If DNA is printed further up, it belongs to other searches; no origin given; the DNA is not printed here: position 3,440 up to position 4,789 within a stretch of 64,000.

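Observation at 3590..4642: Stand-alone sigma-70 region-4 HTH at the N-terminus of a 350-aa protein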

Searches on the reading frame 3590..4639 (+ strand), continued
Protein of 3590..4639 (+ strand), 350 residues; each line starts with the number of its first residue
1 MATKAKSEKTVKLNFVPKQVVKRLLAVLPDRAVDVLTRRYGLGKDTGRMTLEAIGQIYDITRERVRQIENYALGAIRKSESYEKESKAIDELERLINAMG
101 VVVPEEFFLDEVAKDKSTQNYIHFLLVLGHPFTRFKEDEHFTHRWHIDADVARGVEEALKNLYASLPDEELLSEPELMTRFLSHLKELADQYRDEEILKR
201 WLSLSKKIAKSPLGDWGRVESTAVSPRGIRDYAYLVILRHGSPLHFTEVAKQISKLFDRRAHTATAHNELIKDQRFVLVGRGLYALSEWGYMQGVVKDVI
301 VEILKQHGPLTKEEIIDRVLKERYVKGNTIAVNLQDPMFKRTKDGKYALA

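Call 69: find_homologous_proteins(query=L018:4683-6521:+)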
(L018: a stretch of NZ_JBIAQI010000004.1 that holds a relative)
Query L018:4683-6521:+ (613 aa): 213 proteins with E <= 0.001 among 8000 candidates; the best 120 are listed.
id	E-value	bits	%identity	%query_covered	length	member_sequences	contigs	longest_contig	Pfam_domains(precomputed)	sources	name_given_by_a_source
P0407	0.0e+0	1380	100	100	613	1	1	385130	PF04545.23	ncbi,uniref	ncbi:sigma factor-like helix-turn-helix DNA-binding protein [Streptosporangium sp. NPDC002721]|unire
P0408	0.0e+0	1378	100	100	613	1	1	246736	PF04545.23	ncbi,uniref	ncbi:sigma factor-like helix-turn-helix DNA-binding protein [Streptosporangium sp. NPDC023825]|unire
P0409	0.0e+0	1377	100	100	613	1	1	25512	PF04545.23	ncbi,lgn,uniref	ncbi:sigma factor-like helix-turn-helix DNA-binding protein [Streptosporangium sp. NPDC048865]|unire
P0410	0.0e+0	1374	100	100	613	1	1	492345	PF04545.23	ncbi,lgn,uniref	ncbi:sigma factor-like helix-turn-helix DNA-binding protein [Streptosporangium sp. NPDC023963]|unire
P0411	0.0e+0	1374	99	100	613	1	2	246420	PF04545.23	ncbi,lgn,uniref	ncbi:sigma factor-like helix-turn-helix DNA-binding protein [Streptosporangium sp. LJ11]|uniref:sigm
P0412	0.0e+0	1373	99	100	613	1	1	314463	PF04545.23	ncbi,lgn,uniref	ncbi:sigma factor-like helix-turn-helix DNA-binding protein [Streptosporangium sp. H16]|uniref:sigma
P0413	0.0e+0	1372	99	100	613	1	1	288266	PF04545.23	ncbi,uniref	ncbi:sigma factor-like helix-turn-helix DNA-binding protein [Streptosporangium sp. NPDC002524]|unire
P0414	0.0e+0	1372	99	100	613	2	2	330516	PF04545.23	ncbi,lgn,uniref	ncbi:sigma factor-like helix-turn-helix DNA-binding protein [Streptosporangium vulgare]|uniref:Sigma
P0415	0.0e+0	1371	99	100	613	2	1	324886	PF04545.23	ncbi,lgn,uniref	ncbi:sigma factor-like helix-turn-helix DNA-binding protein [Streptosporangium sp. OZ121]|uniref:sig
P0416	0.0e+0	1370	99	100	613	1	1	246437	PF04545.23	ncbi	ncbi:sigma factor-like helix-turn-helix DNA-binding protein [Streptosporangium sp. G12]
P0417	0.0e+0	1367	99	100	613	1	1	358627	PF04545.23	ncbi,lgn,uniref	ncbi:sigma factor-like helix-turn-helix DNA-binding protein [Streptosporangium sp. G11]|uniref:sigma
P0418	0.0e+0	1365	99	100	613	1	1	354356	PF04545.23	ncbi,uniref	ncbi:hypothetical protein GCM10022252_58170 [Streptosporangium oxazolinicum]|uniref:RNA polymerase s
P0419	0.0e+0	1365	98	100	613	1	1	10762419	PF04545.23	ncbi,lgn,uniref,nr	ncbi:sigma factor-like helix-turn-helix DNA-binding protein [Streptosporangium sp. NBC_01469]|uniref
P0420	0.0e+0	1363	98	100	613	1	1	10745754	PF04545.23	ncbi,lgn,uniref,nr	ncbi:hypothetical protein OG339_03420 [Streptosporangium sp. NBC_01495]|uniref:sigma factor-like hel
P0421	0.0e+0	1362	98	100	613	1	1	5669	PF04545.23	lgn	-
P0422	0.0e+0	1324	95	100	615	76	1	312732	PF04545.23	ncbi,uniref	ncbi:sigma factor-like helix-turn-helix DNA-binding protein [Streptosporangium canum]|uniref:sigma f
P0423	0.0e+0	1308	93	100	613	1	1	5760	PF04545.23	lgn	-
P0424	0.0e+0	1294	93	100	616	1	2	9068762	PF04545.23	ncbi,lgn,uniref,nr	ncbi:hypothetical protein OHA77_25965 [Streptosporangium sp. NBC_01639]|uniref:sigma factor-like hel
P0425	0.0e+0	1265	91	100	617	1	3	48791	PF04545.23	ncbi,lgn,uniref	ncbi:sigma factor-like helix-turn-helix DNA-binding protein [Streptosporangium sandarakinum]|uniref:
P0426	0.0e+0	1262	91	100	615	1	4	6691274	PF04545.23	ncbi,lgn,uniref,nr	ncbi:sigma factor-like helix-turn-helix DNA-binding protein [Planomonospora venezuelensis]|uniref:RN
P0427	0.0e+0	1262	91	100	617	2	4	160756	PF04545.23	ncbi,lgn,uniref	ncbi:sigma factor-like helix-turn-helix DNA-binding protein [Streptosporangium sandarakinum]|uniref:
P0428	0.0e+0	1261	91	100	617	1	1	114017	PF04545.23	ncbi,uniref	ncbi:sigma factor-like helix-turn-helix DNA-binding protein [Streptosporangium sandarakinum]|uniref:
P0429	0.0e+0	1259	91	100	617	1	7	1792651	PF04545.23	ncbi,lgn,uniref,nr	ncbi:sigma factor-like helix-turn-helix DNA-binding protein [Streptosporangium sandarakinum]|uniref:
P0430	0.0e+0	1259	90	100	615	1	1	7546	PF04545.23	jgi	jgi:hypothetical protein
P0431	0.0e+0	1258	90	100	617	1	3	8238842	PF04545.23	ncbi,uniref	ncbi:sigma factor-like helix-turn-helix DNA-binding protein [Streptosporangium sandarakinum]|uniref:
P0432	0.0e+0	1257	90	100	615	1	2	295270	PF04545.23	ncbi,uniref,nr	ncbi:sigma factor-like helix-turn-helix DNA-binding protein [Planomonospora parontospora]|uniref:sig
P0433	0.0e+0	1256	90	100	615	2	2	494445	PF04545.23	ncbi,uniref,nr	ncbi:sigma factor-like helix-turn-helix DNA-binding protein [Planobispora siamensis]|uniref:RNA poly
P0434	0.0e+0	1256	90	100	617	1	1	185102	PF04545.23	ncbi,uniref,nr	ncbi:sigma factor-like helix-turn-helix DNA-binding protein [Streptosporangium pseudovulgare]|uniref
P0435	0.0e+0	1256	90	100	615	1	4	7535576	PF04545.23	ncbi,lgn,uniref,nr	ncbi:DNA-directed RNA polymerase sigma-70 factor [Planomonospora sphaerica]|uniref:DNA-directed RNA 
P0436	0.0e+0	1253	90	100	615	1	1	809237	PF04545.23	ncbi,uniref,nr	ncbi:hypothetical protein HS048_33695 [Planomonospora sp. ID91781]|uniref:sigma factor-like helix-tu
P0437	0.0e+0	1251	90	100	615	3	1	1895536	PF04545.23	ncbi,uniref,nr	ncbi:sigma factor-like helix-turn-helix DNA-binding protein [Planomonospora sp. ID82291]|uniref:sigm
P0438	0.0e+0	1242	90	100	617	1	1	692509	PF04545.23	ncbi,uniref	ncbi:sigma factor-like helix-turn-helix DNA-binding protein [Streptosporangium sp. NPDC004379]|unire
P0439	0.0e+0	1241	89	100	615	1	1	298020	PF04545.23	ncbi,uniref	ncbi:sigma factor-like helix-turn-helix DNA-binding protein [Planomonospora corallina]|uniref:Sigma 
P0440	0.0e+0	1234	88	100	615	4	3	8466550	PF04545.23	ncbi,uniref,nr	ncbi:hypothetical protein GCM10010156_25490 [Planobispora rosea]|uniref:RNA polymerase sigma-70 regi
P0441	0.0e+0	1181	84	100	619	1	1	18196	PF04545.23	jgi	jgi:hypothetical protein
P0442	0.0e+0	1171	83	100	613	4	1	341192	PF04545.23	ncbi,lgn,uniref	ncbi:sigma factor-like helix-turn-helix DNA-binding protein [Nonomuraea sp. NPDC046570]|uniref:sigma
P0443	0.0e+0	1166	84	100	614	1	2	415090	PF04545.23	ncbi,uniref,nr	ncbi:sigma factor-like helix-turn-helix DNA-binding protein [Sinosporangium siamense]|uniref:RNA pol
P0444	0.0e+0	1162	81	100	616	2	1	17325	PF04545.23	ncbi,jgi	jgi:hypothetical protein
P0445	0.0e+0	1150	83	100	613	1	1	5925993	PF04545.23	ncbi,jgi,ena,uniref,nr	ncbi:sigma factor-like helix-turn-helix DNA-binding protein [Thermostaphylospora chromogena]|uniref:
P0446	0.0e+0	1148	83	100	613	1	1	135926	PF04545.23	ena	-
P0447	0.0e+0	1144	82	100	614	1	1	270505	PF04545.23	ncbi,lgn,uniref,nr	ncbi:Sigma-70, region 4 [Sinosporangium album]|uniref:Sigma-70, region 4 n=1 Tax=Sinosporangium albu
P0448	0.0e+0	1142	82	100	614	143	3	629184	PF04545.23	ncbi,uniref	ncbi:sigma factor-like helix-turn-helix DNA-binding protein [Nonomuraea sp. NPDC049684]|uniref:sigma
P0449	0.0e+0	1142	83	99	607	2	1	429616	PF04545.23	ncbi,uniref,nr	ncbi:sigma factor-like helix-turn-helix DNA-binding protein [Microtetraspora sp. NBRC 13810]|uniref:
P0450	0.0e+0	1142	81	100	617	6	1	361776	PF04545.23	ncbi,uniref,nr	ncbi:hypothetical protein DP939_18655 [Spongiactinospora rosea]|uniref:RNA polymerase sigma-70 regio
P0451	0.0e+0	1137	81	100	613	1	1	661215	PF04545.23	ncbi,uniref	ncbi:sigma factor-like helix-turn-helix DNA-binding protein [Nonomuraea terrae]|uniref:sigma factor-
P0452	0.0e+0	1136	81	100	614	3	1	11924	PF04545.23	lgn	-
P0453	0.0e+0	1136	81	100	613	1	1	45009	PF04545.23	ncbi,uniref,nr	ncbi:hypothetical protein E1286_18430 [Nonomuraea terrae]|uniref:RNA polymerase sigma-70 region 4 do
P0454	0.0e+0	1134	81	100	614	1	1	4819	PF04545.23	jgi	jgi:hypothetical protein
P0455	0.0e+0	1134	80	100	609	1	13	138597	PF04545.23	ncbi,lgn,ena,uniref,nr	ncbi:MAG TPA: sigma factor-like helix-turn-helix DNA-binding protein [Nonomuraea sp.]|uniref:sigma f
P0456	0.0e+0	1131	80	100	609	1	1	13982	PF04545.23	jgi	-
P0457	0.0e+0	1128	80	100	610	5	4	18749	PF04545.23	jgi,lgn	jgi:hypothetical protein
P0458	0.0e+0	1126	81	99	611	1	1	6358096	PF04545.23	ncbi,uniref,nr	ncbi:hypothetical protein MF672_004515 [Actinomadura sp. ATCC 31491]|uniref:RNA polymerase sigma-70 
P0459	0.0e+0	1126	81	99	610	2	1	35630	PF04545.23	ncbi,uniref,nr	ncbi:sigma factor-like helix-turn-helix DNA-binding protein [Nonomuraea antri]|uniref:sigma factor-l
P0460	0.0e+0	1126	81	100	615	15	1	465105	PF04545.23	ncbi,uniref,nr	ncbi:hypothetical protein HTZ77_28065 [Nonomuraea sp. SMC257]|uniref:RNA polymerase sigma-70 region 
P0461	0.0e+0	1126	80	100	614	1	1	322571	PF04545.23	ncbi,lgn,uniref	ncbi:sigma factor-like helix-turn-helix DNA-binding protein [Nonomuraea maritima]|uniref:sigma facto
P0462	0.0e+0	1125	81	100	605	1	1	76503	PF04545.23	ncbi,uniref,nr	ncbi:sigma factor-like helix-turn-helix DNA-binding protein [Acrocarpospora catenulata]|uniref:sigma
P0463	0.0e+0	1124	80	100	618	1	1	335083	PF04545.23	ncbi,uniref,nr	ncbi:sigma factor-like helix-turn-helix DNA-binding protein [Thermoactinospora rubra]|uniref:sigma f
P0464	0.0e+0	1123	80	100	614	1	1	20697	PF04545.23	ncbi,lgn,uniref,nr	ncbi:Sigma-70, region 4 [Nonomuraea maritima]|uniref:Sigma-70, region 4 n=1 Tax=Nonomuraea maritima 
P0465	0.0e+0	1123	81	100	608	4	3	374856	PF04545.23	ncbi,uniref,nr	ncbi:hypothetical protein GCM10009555_067910 [Acrocarpospora macrocephala]|uniref:RNA polymerase sig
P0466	0.0e+0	1121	80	100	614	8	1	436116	PF04545.23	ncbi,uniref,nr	ncbi:sigma factor-like helix-turn-helix DNA-binding protein [Nonomuraea sp. SYSU D8015]|uniref:sigma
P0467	0.0e+0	1121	80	100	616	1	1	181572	PF04545.23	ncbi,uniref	ncbi:sigma factor-like helix-turn-helix DNA-binding protein [Nonomuraea sp. NPDC050310]|uniref:sigma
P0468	0.0e+0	1121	80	100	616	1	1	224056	PF04545.23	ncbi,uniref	ncbi:sigma factor-like helix-turn-helix DNA-binding protein [Nonomuraea sp. NPDC050328]|uniref:sigma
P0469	0.0e+0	1121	81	100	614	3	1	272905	PF04545.23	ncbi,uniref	ncbi:sigma factor-like helix-turn-helix DNA-binding protein [Nonomuraea sp. NPDC050680]|uniref:sigma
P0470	0.0e+0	1120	80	100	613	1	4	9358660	PF04545.23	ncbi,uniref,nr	ncbi:sigma factor-like helix-turn-helix DNA-binding protein [Nonomuraea ferruginea]|uniref:RNA polym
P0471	0.0e+0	1120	81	100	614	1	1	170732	PF04545.23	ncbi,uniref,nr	ncbi:sigma factor-like helix-turn-helix DNA-binding protein [Microtetraspora niveoalba]|uniref:sigma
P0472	0.0e+0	1119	80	100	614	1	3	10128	PF04545.23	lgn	-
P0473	0.0e+0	1119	81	100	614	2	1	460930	PF04545.23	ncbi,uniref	ncbi:sigma factor-like helix-turn-helix DNA-binding protein [Microtetraspora glauca]|uniref:Sigma fa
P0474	0.0e+0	1119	80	100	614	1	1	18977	PF04545.23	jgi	jgi:hypothetical protein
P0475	0.0e+0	1118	80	100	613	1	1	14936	PF04545.23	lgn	-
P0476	0.0e+0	1118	80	100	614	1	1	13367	PF04545.23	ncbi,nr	ncbi:MAG: hypothetical protein K0R62_4265 [Nonomuraea muscovyensis]|nr:hypothetical protein [Nonomur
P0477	0.0e+0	1117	79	100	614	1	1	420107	PF04545.23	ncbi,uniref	ncbi:sigma factor-like helix-turn-helix DNA-binding protein [Nonomuraea sp. NPDC047897]|uniref:sigma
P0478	0.0e+0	1117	80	100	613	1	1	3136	PF04545.23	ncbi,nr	ncbi:MAG: hypothetical protein HOY71_37970 [Nonomuraea sp.]|nr:hypothetical protein [Nonomuraea sp.]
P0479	0.0e+0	1116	81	100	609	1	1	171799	PF04545.23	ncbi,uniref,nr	ncbi:sigma factor-like helix-turn-helix DNA-binding protein [Nonomuraea sediminis]|uniref:sigma fact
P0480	0.0e+0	1116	80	100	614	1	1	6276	PF04545.23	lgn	-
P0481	0.0e+0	1116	80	100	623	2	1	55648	PF04545.23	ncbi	-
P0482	0.0e+0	1115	80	99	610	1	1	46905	PF04545.23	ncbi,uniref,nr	ncbi:hypothetical protein OUY22_12180 [Nonomuraea sp. MCN248]|uniref:RNA polymerase sigma-70 region 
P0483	0.0e+0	1115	97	84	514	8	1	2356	PF04545.23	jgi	-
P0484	0.0e+0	1115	80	100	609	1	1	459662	PF04545.23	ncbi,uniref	ncbi:sigma factor-like helix-turn-helix DNA-binding protein [Nonomuraea sp. NPDC050536]|uniref:sigma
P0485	0.0e+0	1114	79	100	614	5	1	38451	PF04545.23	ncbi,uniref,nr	ncbi:hypothetical protein HCN51_53490 [Nonomuraea sp. FMUSA5-5]|uniref:RNA polymerase sigma-70 regio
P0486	0.0e+0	1114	79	100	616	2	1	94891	PF04545.23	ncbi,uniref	ncbi:sigma factor-like helix-turn-helix DNA-binding protein [Nonomuraea sp. NPDC005983]|uniref:sigma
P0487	0.0e+0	1114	79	100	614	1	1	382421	PF04545.23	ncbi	-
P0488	0.0e+0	1114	80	100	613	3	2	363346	PF04545.23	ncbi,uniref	ncbi:sigma factor-like helix-turn-helix DNA-binding protein [Nonomuraea pusilla]|uniref:sigma factor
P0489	0.0e+0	1113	80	100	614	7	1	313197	PF04545.23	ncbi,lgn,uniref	ncbi:sigma factor-like helix-turn-helix DNA-binding protein [Nonomuraea glycinis]|uniref:sigma facto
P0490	0.0e+0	1113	80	100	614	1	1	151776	PF04545.23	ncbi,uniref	ncbi:sigma factor-like helix-turn-helix DNA-binding protein [Nonomuraea sp. NPDC049480]|uniref:sigma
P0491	0.0e+0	1113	80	100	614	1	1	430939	PF04545.23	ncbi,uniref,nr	ncbi:sigma factor-like helix-turn-helix DNA-binding protein [Microtetraspora sp. NBRC 16547]|uniref:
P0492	0.0e+0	1112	79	100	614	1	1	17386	PF04545.23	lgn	-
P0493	0.0e+0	1112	80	100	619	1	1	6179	PF04545.23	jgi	jgi:hypothetical protein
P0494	0.0e+0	1111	80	100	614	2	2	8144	PF04545.23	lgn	-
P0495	0.0e+0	1110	79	100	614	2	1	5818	PF04545.23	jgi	jgi:hypothetical protein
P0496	0.0e+0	1109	80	100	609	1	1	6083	PF04545.23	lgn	-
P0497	0.0e+0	1108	80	99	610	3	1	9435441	PF04545.23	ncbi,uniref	ncbi:sigma factor-like helix-turn-helix DNA-binding protein [Microtetraspora malaysiensis]|uniref:si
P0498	0.0e+0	1107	79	99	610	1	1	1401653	PF04545.23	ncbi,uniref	ncbi:sigma factor-like helix-turn-helix DNA-binding protein [Nonomuraea sp. CA-218870]|uniref:sigma 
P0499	0.0e+0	1107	80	100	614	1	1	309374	PF04545.23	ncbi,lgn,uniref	ncbi:sigma factor-like helix-turn-helix DNA-binding protein [Nonomuraea sp. LPB2021202275-12-8]|unir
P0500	0.0e+0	1106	79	99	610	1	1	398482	PF04545.23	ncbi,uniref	ncbi:sigma factor-like helix-turn-helix DNA-binding protein [Nonomuraea sp. NPDC048826]|uniref:sigma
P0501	0.0e+0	1105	79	100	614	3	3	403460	PF04545.23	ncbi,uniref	ncbi:sigma factor-like helix-turn-helix DNA-binding protein [Nonomuraea sp. NPDC048882]|uniref:sigma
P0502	0.0e+0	1104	80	100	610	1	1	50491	PF04545.23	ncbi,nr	ncbi:MAG TPA: sigma factor-like helix-turn-helix DNA-binding protein [Nonomuraea sp.]|nr:sigma facto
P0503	0.0e+0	1104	79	100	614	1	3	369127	PF04545.23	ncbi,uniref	ncbi:sigma factor-like helix-turn-helix DNA-binding protein [Nonomuraea fuscirosea]|uniref:sigma fac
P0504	0.0e+0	1104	80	99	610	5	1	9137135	PF04545.23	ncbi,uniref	ncbi:sigma factor-like helix-turn-helix DNA-binding protein [Microtetraspora malaysiensis]|uniref:si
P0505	0.0e+0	1103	79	100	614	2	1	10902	PF04545.23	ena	-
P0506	0.0e+0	1103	78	100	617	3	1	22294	PF04545.23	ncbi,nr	ncbi:MAG: hypothetical protein HOV86_25275 [Thermoactinospora sp.]|nr:hypothetical protein [Thermoac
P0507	0.0e+0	1103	79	100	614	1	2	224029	PF04545.23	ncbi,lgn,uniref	ncbi:sigma factor-like helix-turn-helix DNA-binding protein [Nonomuraea fuscirosea]|uniref:sigma fac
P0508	0.0e+0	1103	79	100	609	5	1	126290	PF04545.23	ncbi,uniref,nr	ncbi:hypothetical protein GT755_36985 [Herbidospora sp. NEAU-GS84]|uniref:RNA polymerase sigma-70 re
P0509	0.0e+0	1102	79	100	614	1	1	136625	PF04545.23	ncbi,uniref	ncbi:sigma factor-like helix-turn-helix DNA-binding protein [Nonomuraea fuscirosea]|uniref:sigma fac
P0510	0.0e+0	1101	79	100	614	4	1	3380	PF04545.23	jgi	jgi:hypothetical protein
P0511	0.0e+0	1100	79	100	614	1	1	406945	PF04545.23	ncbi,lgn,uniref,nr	ncbi:sigma-70-like protein [Nonomuraea fuscirosea]|uniref:Sigma-70-like protein n=1 Tax=Nonomuraea f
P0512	0.0e+0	1100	79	100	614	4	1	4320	PF04545.23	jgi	jgi:hypothetical protein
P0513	0.0e+0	1099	79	100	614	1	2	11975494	PF04545.23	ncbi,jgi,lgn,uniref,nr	ncbi:sigma factor-like helix-turn-helix DNA-binding protein [Nonomuraea fuscirosea]|jgi:hypothetical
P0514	0.0e+0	1099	79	100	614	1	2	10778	PF04545.23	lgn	-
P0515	0.0e+0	1099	79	100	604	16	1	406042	PF04545.23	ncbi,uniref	ncbi:sigma factor-like helix-turn-helix DNA-binding protein [Nonomuraea sp. NPDC059194]|uniref:sigma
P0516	0.0e+0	1099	79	100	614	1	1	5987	PF04545.23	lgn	-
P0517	0.0e+0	1098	79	100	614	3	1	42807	PF04545.23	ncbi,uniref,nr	ncbi:hypothetical protein E1295_25425 [Nonomuraea mesophila]|uniref:RNA polymerase sigma-70 region 4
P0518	0.0e+0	1098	79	100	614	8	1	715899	PF04545.23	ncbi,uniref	ncbi:sigma factor-like helix-turn-helix DNA-binding protein [Nonomuraea sp. NPDC050790]|uniref:sigma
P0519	0.0e+0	1098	79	100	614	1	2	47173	PF04545.23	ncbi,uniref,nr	ncbi:hypothetical protein FE391_42620 [Nonomuraea sp. KC401]|uniref:sigma factor-like helix-turn-hel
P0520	0.0e+0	1097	78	100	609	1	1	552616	PF04545.23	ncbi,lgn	ncbi:sigma factor-like helix-turn-helix DNA-binding protein [Herbidospora sp. RD11066]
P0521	0.0e+0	1097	78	100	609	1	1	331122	PF04545.23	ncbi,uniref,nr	ncbi:sigma factor-like helix-turn-helix DNA-binding protein [Herbidospora mongoliensis]|uniref:sigma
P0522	0.0e+0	1094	77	100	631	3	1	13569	PF04545.23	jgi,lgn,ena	-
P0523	0.0e+0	1093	78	100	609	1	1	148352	PF04545.23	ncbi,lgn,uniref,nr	ncbi:sigma factor-like helix-turn-helix DNA-binding protein [Herbidospora cretacea]|uniref:sigma fac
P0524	0.0e+0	1088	78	100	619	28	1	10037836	PF04545.23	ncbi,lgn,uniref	ncbi:hypothetical protein OG589_31480 [Sphaerisporangium sp. NBC_01403]|uniref:sigma factor-like hel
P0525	0.0e+0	1086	78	100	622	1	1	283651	PF04545.23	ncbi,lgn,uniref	ncbi:sigma factor-like helix-turn-helix DNA-binding protein [Microbispora sp. NPDC049125]|uniref:sig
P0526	0.0e+0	1083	77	100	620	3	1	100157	PF04545.23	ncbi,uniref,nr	ncbi:hypothetical protein FAF44_03400 [Nonomuraea sp. MG754425]|uniref:sigma factor-like helix-turn-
